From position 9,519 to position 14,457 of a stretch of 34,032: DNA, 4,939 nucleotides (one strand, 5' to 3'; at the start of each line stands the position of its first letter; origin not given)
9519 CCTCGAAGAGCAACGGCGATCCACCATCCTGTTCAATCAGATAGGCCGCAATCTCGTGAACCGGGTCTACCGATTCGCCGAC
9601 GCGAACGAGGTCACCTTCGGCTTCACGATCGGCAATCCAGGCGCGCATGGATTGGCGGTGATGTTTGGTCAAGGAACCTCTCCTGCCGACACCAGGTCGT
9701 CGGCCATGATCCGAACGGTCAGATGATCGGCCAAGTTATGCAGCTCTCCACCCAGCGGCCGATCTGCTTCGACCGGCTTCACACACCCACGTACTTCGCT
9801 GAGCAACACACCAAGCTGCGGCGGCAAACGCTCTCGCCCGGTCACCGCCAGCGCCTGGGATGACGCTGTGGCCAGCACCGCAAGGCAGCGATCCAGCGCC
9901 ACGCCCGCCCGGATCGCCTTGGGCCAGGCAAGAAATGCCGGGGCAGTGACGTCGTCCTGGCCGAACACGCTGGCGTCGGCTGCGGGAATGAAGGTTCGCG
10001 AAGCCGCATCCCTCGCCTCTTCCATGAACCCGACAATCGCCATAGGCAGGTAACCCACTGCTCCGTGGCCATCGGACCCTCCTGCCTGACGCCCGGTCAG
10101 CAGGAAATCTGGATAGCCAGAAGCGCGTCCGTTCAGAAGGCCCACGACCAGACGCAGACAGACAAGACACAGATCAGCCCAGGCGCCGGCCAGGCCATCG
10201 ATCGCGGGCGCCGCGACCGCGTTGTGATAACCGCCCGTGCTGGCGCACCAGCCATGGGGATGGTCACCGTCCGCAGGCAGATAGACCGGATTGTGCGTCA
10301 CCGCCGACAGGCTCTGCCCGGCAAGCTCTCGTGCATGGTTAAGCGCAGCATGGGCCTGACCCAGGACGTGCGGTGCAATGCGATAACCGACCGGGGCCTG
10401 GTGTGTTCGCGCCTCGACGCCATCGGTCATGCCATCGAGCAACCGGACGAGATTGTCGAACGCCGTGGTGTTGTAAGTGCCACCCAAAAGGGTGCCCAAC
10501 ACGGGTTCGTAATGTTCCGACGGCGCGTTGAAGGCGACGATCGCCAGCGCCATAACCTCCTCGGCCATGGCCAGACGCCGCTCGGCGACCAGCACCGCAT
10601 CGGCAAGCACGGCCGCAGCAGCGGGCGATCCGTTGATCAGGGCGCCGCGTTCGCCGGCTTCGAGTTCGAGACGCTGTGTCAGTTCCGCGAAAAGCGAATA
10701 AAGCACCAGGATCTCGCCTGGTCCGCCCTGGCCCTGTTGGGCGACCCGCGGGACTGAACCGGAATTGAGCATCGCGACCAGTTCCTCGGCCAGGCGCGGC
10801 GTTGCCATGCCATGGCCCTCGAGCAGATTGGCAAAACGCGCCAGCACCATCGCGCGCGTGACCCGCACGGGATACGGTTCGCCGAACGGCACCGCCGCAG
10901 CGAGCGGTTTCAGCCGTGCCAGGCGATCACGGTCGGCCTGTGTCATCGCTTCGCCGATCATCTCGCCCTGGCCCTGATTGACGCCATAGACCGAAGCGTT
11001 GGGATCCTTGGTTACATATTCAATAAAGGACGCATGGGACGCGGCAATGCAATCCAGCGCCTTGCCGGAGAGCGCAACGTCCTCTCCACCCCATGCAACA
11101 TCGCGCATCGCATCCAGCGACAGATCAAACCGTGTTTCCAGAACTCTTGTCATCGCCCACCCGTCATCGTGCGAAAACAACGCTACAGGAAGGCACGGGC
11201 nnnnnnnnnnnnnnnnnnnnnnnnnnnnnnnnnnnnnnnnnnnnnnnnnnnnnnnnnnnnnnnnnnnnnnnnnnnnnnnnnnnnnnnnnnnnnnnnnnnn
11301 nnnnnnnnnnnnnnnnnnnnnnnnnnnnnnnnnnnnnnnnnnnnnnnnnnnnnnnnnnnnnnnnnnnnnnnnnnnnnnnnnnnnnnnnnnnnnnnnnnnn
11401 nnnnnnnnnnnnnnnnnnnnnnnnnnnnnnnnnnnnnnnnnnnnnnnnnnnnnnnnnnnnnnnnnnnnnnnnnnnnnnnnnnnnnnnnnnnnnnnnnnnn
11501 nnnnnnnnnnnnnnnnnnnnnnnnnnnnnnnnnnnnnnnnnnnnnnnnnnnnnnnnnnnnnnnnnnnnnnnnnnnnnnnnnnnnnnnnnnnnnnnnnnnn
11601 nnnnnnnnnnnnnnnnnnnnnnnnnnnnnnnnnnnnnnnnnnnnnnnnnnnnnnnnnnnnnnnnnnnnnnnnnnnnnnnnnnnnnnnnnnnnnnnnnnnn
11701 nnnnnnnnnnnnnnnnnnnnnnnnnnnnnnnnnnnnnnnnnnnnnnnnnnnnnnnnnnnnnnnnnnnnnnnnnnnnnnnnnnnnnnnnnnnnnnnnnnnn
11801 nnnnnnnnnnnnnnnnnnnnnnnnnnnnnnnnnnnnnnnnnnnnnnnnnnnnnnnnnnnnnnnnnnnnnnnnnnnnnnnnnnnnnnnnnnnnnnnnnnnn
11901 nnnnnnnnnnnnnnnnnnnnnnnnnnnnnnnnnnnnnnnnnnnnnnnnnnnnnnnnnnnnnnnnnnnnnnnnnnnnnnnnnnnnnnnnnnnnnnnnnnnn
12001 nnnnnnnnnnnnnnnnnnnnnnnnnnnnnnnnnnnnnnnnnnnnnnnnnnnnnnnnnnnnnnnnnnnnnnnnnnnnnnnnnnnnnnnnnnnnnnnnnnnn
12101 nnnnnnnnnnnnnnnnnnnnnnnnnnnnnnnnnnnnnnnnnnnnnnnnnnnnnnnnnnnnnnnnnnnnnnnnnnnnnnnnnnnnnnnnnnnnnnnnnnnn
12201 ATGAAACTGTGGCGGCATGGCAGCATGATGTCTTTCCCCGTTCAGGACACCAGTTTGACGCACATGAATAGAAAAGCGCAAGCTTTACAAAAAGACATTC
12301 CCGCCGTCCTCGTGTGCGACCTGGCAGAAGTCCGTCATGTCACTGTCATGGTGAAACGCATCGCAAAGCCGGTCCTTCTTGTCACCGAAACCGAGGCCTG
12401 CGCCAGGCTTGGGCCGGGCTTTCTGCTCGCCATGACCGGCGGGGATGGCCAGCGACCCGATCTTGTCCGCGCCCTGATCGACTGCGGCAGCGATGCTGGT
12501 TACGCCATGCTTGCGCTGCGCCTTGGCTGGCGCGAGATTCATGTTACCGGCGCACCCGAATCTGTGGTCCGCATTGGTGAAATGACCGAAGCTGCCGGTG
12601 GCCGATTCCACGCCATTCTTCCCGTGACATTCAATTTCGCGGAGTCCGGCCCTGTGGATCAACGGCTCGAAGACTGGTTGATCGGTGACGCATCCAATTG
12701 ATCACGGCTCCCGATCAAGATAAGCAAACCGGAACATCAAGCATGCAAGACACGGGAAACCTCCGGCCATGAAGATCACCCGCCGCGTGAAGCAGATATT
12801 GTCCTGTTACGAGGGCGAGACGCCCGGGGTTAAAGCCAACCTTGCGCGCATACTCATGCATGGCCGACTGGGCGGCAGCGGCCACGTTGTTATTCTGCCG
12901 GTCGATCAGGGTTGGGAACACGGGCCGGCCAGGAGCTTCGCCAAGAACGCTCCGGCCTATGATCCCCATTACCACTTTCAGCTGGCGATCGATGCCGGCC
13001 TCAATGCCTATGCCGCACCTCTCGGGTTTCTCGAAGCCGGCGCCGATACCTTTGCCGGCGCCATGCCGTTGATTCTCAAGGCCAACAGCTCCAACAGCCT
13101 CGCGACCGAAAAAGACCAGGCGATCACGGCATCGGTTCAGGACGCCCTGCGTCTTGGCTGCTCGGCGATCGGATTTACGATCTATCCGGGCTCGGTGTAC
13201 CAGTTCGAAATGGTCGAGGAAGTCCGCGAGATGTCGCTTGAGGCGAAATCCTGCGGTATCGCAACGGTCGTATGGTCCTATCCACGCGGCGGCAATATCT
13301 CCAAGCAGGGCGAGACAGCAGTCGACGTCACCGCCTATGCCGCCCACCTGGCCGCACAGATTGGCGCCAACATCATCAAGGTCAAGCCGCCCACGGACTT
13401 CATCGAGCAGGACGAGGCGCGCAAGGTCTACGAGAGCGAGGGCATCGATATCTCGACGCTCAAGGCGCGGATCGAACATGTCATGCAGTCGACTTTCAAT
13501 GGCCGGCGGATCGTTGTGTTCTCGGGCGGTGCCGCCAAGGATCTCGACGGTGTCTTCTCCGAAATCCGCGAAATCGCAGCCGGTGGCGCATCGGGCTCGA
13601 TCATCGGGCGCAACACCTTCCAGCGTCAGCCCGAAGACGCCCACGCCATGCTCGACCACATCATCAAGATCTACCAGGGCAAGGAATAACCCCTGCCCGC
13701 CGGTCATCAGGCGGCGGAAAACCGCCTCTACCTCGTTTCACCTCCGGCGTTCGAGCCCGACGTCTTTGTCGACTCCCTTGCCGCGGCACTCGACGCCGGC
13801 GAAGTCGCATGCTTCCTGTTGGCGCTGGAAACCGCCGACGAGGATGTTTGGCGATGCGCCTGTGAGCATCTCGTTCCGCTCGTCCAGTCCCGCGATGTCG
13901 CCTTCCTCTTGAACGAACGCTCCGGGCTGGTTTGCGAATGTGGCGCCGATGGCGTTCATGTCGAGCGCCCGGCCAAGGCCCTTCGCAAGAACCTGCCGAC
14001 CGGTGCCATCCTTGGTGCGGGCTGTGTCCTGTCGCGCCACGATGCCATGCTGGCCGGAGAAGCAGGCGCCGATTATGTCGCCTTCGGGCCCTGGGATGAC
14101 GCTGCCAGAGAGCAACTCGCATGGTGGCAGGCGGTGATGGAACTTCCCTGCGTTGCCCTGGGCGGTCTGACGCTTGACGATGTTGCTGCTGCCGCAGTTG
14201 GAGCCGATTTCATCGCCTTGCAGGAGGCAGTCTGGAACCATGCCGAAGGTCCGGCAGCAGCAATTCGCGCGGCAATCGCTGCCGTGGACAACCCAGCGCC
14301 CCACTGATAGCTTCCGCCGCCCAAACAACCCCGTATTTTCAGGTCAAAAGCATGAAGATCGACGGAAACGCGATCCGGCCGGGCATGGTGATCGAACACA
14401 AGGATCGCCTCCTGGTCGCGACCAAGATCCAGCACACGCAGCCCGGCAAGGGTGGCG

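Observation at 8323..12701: Accessory block splitting pgk | fba: unknown 341-aa protein, MIO-less aromatic-lyase homologue and UbiD-type decarboxylase, with no UbiX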

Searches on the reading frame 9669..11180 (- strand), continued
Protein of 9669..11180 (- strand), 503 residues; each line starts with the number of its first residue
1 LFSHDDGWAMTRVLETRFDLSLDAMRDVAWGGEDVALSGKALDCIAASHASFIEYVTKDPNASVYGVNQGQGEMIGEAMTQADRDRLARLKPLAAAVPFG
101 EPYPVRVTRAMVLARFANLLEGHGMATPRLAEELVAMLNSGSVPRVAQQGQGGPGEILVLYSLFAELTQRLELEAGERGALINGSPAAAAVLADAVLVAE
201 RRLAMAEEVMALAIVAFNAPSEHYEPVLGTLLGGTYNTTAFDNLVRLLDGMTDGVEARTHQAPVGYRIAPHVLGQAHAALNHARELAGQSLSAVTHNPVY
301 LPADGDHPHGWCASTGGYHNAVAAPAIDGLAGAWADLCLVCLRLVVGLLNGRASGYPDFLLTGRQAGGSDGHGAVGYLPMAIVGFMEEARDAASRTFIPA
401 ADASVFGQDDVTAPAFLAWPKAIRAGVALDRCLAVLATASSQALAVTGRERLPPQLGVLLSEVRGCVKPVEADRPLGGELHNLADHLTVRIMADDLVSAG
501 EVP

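Call 88: fold_search(model_id=the predicted structure, library=pdb)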
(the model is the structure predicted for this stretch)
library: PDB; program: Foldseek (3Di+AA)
matches with E <= 10: 570; with E <= 0.001: 90
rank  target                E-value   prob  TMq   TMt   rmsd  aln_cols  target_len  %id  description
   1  6s7j_A                3.0e-19  1.00  0.83  0.84   3.7       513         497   18  Native crystal structure of ergothioneine degrading enzyme Ergothionase from Treponema denticola (released 2019-07-17)
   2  2o6y_C                5.3e-19  1.00  0.76  0.75   5.4       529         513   23  Tyrosine ammonia-lyase from Rhodobacter sphaeroides (released 2007-01-16)
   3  2o78_C                5.8e-19  1.00  0.76  0.75   5.4       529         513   23  Tyrosine ammonia-lyase from Rhodobacter sphaeroides (His89Phe variant) complexed with cinnamic acid (released 2007-01-16)
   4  6s7j_C                6.3e-19  1.00  0.81  0.82   3.6       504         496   17  Native crystal structure of ergothioneine degrading enzyme Ergothionase from Treponema denticola (released 2019-07-17)
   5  3kdz_A                7.2e-19  1.00  0.78  0.75   5.1       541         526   22  X-ray crystal structure of a tyrosine aminomutase mutant construct with bound ligand (released 2010-07-07)
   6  6v6h_C                7.6e-19  1.00  0.77  0.77   6.6       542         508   20  Crystal structure of histidine ammonia-lyase from Trypanosoma cruzi (released 2020-06-10)
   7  2o6y_A                8.3e-19  1.00  0.74  0.73   6.6       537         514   22  Tyrosine ammonia-lyase from Rhodobacter sphaeroides (released 2007-01-16)
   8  6v6h_A                8.6e-19  1.00  0.77  0.76   6.7       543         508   20  Crystal structure of histidine ammonia-lyase from Trypanosoma cruzi (released 2020-06-10)
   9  2ohy_A                1.3e-18  1.00  0.77  0.74   5.3       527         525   22  X-ray Crystal Structure of Tyrosine Aminomutase from streptomyces globisporus (released 2007-06-12)
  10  2ohy_B                1.7e-18  1.00  0.79  0.76   5.2       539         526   21  X-ray Crystal Structure of Tyrosine Aminomutase from streptomyces globisporus (released 2007-06-12)
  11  2o78_A                1.7e-18  1.00  0.76  0.75   5.4       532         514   23  Tyrosine ammonia-lyase from Rhodobacter sphaeroides (His89Phe variant) complexed with cinnamic acid (released 2007-01-16)
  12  6v6h_B                2.2e-18  1.00  0.75  0.75   7.0       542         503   20  Crystal structure of histidine ammonia-lyase from Trypanosoma cruzi (released 2020-06-10)
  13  6s7j_F                3.9e-18  1.00  0.82  0.83   3.6       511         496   17  Native crystal structure of ergothioneine degrading enzyme Ergothionase from Treponema denticola (released 2019-07-17)
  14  6v6h_D                7.8e-18  1.00  0.75  0.75   6.8       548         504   20  Crystal structure of histidine ammonia-lyase from Trypanosoma cruzi (released 2020-06-10)
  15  1gk2_A                1.7e-17  1.00  0.82  0.81   3.6       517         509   21  Histidine Ammonia-Lyase (HAL) Mutant F329G from Pseudomonas putida (released 2002-02-21)
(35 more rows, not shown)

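Call 91: search_protein_families(library=pfam, proteins=[L007:3063-4073:-, L007:4174-5304:-, L007:6922-8052:-], max_evalue=0.0001)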
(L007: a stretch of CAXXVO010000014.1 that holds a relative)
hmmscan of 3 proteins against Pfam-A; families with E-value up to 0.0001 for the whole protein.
L007:3063-4073:- (336 aa): 3 families
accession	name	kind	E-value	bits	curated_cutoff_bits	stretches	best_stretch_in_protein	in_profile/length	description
PF01408.29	GFO_IDH_MocA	-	2.9e-26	93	24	1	5-123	2-119/120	Oxidoreductase family, NAD-binding Rossmann fold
PF22725.1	GFO_IDH_MocA_C3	-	5e-21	75.4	27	1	132-248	1-124/124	GFO/IDH/MocA C-terminal domain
PF02894.22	GFO_IDH_MocA_C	-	6.5e-10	39.6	22.9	1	136-331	1-215/218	Oxidoreductase family, C-terminal alpha/beta domain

L007:4174-5304:- (376 aa): 5 families
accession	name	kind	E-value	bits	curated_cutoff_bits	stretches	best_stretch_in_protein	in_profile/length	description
PF00005.33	ABC_tran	-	3.6e-33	115.5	25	1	30-172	1-136/137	ABC transporter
PF08402.16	TOBE_2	-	2.9e-14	53.4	21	1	293-364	1-76/76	TOBE domain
PF17912.7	OB_MalK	-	1.2e-10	42.5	27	1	246-300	1-53/53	MalK OB fold domain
PF03459.23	TOBE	-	7.6e-07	29.7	22.3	0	308-362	5-63/64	TOBE domain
PF13304.12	AAA_21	-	4.8e-05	24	27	0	42-75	1-41/304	AAA domain, putative AbiEii toxin, Type IV TA system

L007:6922-8052:- (376 aa): 1 family
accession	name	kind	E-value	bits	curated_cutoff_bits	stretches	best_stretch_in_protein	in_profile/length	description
PF00144.29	Beta-lactamase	-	7.6e-53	180.2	27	1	5-366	1-324/329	Beta-lactamase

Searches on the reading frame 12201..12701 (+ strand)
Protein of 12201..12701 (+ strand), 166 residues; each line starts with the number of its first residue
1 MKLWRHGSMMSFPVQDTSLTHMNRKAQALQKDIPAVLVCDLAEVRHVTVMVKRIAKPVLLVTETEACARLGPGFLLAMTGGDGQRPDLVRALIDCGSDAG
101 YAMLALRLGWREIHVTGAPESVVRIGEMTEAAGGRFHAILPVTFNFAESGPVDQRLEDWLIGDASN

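Call 3: search_protein_families(library=pfam, proteins=[window:12201-12701:+], max_evalue=0.01)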
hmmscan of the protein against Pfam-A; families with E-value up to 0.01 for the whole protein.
window:12201-12701:+ (166 aa): 0 families

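Call 4: search_protein_families(library=ncbifam, proteins=[window:12201-12701:+], max_evalue=0.01)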
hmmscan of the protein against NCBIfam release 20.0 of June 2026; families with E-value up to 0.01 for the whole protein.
window:12201-12701:+ (166 aa): 0 families

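Call 74: search_protein_families(library=pfam, proteins=[window:12264-12701:+], max_evalue=10)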
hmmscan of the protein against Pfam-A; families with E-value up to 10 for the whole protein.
window:12264-12701:+ (145 aa): 1 family
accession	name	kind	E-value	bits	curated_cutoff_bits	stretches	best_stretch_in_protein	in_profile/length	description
PF22690.1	FAS_AT_central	-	0.025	15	25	1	77-109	26-58/84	Fatty acid synthase central AT domain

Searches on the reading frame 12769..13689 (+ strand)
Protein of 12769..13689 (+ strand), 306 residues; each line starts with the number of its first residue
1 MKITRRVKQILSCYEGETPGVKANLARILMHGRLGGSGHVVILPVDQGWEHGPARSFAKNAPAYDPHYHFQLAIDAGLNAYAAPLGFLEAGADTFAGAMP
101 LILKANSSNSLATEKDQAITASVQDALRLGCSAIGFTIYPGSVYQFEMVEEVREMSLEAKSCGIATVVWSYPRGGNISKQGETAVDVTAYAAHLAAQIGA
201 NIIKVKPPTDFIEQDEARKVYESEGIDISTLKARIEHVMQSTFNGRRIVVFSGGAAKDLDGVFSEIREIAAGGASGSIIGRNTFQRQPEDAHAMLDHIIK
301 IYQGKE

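Call 3: search_protein_families(library=pfam, proteins=[window:12769-13689:+], max_evalue=0.01)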
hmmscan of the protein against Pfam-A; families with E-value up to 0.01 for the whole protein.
window:12769-13689:+ (306 aa): 1 family
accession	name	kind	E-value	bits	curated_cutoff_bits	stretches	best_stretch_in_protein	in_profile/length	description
PF01791.15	DeoC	-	8.8e-33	114.3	23.8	1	41-286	2-229/229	DeoC/LacD family aldolase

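Call 4: search_protein_families(library=ncbifam, proteins=[window:12769-13689:+], max_evalue=0.01)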
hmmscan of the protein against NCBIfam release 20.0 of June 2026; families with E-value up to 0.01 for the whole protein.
window:12769-13689:+ (306 aa): 10 families
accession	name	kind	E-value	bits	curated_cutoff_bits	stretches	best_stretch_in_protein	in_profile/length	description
NF006704.0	PRK09250.1-1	equivalog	2e-155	516.3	277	1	1-304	1-307/308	class I fructose-bisphosphate aldolase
NF006707.0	PRK09250.1-4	equivalog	2.9e-50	171.3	327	1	18-303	49-348/355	class I fructose-bisphosphate aldolase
NF006706.0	PRK09250.1-3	equivalog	5.7e-40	137.3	664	1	18-302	46-342/350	class I fructose-bisphosphate aldolase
NF006705.0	PRK09250.1-2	equivalog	9.2e-38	130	682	1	22-302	50-341/349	class I fructose-bisphosphate aldolase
NF005556.0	PRK07226.1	subfamily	3.7e-31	108.5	241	2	20-206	5-180/267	2-amino-3,7-dideoxy-D-threo-hept-6-ulosonate synthase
NF040816.1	Fbpase1_Arch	equivalog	1.5e-29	103.3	430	2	20-205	7-184/271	class I fructose-bisphosphate aldolase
NF005321.0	PRK06852.1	equivalog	5e-27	94.8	420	1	36-301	33-290/308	aldolase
TIGR01949.1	ADH_synth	equivalog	4.1e-20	72.6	299.45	1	33-287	9-231/255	2-amino-3,7-dideoxy-D-threo-hept-6-ulosonate synthase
NF006081.0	PRK08227.1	equivalog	7.2e-12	45.2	297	1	18-205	33-204/291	3-hydroxy-5-phosphonooxypentane-2,4-dione thiolase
NF041223.1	BagB_FevI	exception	3.4e-09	36.3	500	1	96-205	74-182/257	bagremycin/ferroverdin biosynthesis DhnA-type aldolase BagB/FevI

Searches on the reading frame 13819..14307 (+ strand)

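Call 3: search_protein_families(library=pfam, proteins=[window:13819-14307:+], max_evalue=0.01)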
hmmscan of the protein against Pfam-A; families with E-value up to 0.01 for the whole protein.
window:13819-14307:+ (162 aa): 1 family
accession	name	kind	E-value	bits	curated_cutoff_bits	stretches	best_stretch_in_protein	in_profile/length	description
PF02581.23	TMP-TENI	-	7.6e-21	74.7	27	1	10-137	40-179/180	Thiamine monophosphate synthase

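Call 4: search_protein_families(library=ncbifam, proteins=[window:13819-14307:+], max_evalue=0.01)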
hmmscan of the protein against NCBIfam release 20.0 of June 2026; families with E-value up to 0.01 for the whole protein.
window:13819-14307:+ (162 aa): 10 families
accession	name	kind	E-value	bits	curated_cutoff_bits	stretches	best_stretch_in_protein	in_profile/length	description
NF005080.0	PRK06512.1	equivalog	4e-28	98.7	218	1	6-161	51-218/222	thiamine phosphate synthase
TIGR00693.1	thiE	equivalog_domain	5.1e-15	55.3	145.1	1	14-148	46-194/197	thiamine phosphate synthase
NF002727.0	PRK02615.1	equivalog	5.3e-13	48.4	335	1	15-148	192-336/349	thiamine phosphate synthase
NF000736.0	PRK00043.2-3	equivalog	7.2e-13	48.4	227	2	5-92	38-126/207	thiamine phosphate synthase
NF006530.0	PRK08999.1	equivalog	9e-09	34.8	245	1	7-140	170-314/315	Nudix family hydrolase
NF000734.0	PRK00043.1-5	equivalog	0.00064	19.4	252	1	80-155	110-196/201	thiamine phosphate synthase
TIGR01182.1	eda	subfamily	0.0017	17.7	156.05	1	53-88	51-85/204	bifunctional 4-hydroxy-2-oxoglutarate aldolase/2-dehydro-3-deoxy-phosphogluconate aldolase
NF000741.0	PRK00043.3-5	equivalog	0.0025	17.5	350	1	105-157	163-215/217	thiamine phosphate synthase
NF006600.0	PRK09140.1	subfamily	0.0026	17.1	207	0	65-143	108-188/210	2-dehydro-3-deoxy-6-phosphogalactonate aldolase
NF005819.0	PRK07695.1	equivalog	0.0056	16.4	251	0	53-148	87-190/205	thiazole tautomerase TenI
